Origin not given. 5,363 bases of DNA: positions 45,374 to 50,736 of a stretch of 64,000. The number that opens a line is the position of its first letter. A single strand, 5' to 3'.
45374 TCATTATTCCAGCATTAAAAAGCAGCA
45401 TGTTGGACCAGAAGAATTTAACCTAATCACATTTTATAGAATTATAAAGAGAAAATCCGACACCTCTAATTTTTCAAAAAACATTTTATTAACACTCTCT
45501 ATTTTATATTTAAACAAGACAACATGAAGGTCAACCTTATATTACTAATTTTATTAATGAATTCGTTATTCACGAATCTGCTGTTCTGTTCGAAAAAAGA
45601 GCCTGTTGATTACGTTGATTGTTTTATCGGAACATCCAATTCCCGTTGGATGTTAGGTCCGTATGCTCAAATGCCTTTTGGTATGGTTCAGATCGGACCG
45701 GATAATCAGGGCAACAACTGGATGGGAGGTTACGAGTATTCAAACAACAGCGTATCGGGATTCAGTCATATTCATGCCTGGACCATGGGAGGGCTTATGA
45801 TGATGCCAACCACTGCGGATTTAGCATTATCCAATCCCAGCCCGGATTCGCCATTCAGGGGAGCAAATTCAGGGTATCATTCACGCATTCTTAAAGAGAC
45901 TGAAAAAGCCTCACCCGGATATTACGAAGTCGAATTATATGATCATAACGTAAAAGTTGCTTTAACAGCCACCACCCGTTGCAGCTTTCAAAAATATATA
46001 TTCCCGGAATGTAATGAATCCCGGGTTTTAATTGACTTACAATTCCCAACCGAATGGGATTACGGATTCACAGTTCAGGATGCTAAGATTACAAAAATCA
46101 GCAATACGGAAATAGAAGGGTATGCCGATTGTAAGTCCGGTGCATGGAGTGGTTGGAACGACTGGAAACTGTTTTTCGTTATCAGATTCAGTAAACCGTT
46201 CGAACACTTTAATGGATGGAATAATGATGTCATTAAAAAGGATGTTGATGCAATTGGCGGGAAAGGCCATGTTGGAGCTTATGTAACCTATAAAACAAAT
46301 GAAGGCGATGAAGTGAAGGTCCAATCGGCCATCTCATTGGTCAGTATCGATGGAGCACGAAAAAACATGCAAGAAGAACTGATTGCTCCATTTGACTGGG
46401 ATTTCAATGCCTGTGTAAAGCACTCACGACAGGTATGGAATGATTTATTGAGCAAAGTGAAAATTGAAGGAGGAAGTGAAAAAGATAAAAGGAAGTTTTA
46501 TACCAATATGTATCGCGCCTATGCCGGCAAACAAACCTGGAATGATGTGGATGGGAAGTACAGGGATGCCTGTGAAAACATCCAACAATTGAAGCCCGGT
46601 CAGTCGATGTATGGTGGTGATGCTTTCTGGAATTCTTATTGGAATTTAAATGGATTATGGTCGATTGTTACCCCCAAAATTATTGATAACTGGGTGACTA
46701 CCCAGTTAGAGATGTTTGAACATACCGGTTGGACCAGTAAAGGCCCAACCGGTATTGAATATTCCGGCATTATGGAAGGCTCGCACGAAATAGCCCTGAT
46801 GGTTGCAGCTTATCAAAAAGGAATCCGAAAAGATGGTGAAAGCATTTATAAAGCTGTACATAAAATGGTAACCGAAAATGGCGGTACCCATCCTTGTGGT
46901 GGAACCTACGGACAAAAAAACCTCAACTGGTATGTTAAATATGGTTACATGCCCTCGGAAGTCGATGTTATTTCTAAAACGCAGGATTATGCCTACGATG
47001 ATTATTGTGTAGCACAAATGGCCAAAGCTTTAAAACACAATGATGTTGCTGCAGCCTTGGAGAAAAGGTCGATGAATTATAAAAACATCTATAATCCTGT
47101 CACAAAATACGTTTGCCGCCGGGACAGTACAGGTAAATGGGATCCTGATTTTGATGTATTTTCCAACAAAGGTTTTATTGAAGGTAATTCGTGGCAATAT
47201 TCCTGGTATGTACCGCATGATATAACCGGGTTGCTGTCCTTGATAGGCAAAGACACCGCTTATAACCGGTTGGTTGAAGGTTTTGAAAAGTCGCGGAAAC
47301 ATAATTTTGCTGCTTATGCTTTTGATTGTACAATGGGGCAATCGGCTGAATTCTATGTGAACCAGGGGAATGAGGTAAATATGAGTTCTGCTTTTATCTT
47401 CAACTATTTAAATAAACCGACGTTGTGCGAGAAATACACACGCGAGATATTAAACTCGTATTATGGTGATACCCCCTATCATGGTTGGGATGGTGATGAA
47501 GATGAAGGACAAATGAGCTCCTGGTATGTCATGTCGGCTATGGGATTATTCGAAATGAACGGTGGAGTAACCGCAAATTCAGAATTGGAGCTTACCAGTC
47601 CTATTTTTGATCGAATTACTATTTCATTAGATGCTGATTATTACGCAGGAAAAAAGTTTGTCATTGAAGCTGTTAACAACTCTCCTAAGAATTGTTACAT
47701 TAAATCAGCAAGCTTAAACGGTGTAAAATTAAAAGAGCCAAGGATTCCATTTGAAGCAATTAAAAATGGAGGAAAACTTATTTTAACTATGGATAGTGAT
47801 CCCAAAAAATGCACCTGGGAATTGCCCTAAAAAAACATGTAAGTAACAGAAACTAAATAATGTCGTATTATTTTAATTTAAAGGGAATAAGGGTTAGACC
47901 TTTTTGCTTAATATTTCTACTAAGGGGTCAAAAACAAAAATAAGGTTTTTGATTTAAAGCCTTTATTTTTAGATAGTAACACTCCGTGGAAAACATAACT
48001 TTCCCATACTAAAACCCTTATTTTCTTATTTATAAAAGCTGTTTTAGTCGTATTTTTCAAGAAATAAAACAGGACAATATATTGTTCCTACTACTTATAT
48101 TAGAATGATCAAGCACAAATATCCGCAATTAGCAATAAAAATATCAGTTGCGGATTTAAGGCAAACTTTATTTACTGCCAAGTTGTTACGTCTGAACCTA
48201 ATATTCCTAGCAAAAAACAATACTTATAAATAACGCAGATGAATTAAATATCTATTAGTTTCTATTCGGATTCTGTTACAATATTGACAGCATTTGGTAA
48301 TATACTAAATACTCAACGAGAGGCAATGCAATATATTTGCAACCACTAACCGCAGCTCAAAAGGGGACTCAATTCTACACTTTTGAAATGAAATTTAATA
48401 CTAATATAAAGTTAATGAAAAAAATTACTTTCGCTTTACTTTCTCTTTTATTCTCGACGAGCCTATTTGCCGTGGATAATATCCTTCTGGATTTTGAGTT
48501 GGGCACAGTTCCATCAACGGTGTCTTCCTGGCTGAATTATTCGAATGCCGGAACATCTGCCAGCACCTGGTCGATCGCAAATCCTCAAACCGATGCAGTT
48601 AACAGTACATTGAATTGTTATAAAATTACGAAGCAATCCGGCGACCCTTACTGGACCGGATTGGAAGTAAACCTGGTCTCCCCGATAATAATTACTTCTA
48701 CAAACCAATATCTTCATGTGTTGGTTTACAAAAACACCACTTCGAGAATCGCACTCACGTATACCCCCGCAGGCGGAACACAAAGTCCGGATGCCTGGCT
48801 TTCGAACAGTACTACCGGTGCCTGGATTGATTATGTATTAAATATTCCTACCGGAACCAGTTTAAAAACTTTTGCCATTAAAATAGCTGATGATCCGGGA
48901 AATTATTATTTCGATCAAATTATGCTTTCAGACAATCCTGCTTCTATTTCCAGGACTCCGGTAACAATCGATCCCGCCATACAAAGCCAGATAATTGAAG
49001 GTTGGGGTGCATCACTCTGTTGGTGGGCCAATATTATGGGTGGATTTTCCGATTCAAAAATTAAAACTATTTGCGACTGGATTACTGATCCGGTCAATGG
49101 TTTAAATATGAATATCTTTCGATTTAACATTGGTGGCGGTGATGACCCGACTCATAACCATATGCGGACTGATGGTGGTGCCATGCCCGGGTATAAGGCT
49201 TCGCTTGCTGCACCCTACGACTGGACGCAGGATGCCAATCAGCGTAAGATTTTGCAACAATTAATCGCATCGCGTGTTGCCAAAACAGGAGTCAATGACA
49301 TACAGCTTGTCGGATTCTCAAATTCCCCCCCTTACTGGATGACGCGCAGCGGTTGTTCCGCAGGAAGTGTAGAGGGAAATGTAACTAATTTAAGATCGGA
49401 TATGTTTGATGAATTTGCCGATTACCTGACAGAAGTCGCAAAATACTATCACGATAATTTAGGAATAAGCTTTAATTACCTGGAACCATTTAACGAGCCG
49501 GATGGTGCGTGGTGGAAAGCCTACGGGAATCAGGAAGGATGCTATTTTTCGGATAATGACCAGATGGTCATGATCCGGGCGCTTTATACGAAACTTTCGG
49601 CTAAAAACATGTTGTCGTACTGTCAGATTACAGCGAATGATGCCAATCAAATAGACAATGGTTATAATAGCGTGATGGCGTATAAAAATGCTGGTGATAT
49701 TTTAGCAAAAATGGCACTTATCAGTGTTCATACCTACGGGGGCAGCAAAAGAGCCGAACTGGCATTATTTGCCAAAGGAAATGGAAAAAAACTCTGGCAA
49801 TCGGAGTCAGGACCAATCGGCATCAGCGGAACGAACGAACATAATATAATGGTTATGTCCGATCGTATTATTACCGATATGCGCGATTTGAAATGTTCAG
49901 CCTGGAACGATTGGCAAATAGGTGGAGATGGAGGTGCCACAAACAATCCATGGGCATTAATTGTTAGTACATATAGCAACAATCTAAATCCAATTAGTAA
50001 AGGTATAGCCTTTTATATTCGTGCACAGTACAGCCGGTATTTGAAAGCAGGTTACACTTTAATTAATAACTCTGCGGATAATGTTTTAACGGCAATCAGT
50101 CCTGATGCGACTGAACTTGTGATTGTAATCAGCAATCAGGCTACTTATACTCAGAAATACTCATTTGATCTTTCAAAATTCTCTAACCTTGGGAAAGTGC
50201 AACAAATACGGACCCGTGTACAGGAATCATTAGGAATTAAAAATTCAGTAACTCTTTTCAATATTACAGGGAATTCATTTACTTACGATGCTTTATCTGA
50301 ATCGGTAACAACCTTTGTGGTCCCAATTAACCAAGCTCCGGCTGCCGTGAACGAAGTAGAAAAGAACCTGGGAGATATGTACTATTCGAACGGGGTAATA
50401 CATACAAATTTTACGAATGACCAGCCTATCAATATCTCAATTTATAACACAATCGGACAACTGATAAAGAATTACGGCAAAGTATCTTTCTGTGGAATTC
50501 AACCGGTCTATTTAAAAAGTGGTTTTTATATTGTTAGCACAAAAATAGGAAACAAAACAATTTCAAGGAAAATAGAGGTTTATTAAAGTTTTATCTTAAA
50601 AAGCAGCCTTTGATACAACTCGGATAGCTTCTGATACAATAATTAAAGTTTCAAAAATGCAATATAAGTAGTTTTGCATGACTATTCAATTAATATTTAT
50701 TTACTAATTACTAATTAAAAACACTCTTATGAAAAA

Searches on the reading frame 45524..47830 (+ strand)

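Call 5: search_protein_families(library=pfam, proteins=[window:45524-47830:+], max_evalue=0.01)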
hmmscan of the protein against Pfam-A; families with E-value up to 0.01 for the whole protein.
window:45524-47830:+ (768 aa): 2 families
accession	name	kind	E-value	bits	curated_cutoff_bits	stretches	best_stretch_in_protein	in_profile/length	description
PF07971.18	Glyco_hydro_92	-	1e-128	430.7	24.6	1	277-757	1-463/464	Glycosyl hydrolase family 92 catalytic domain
PF17678.7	Glyco_hydro_92N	-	4.6e-63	213.6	34.5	1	30-271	1-236/236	Glycosyl hydrolase family 92 N-terminal domain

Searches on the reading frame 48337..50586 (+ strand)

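Call 5: search_protein_families(library=pfam, proteins=[window:48337-50586:+], max_evalue=0.01)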
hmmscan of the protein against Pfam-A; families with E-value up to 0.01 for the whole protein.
window:48337-50586:+ (749 aa): 1 family
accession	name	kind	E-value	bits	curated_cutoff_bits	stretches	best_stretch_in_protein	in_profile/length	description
PF14587.12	Glyco_hydr_30_2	-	4.4e-27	95.8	27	1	209-445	4-236/364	O-Glycosyl hydrolase family 30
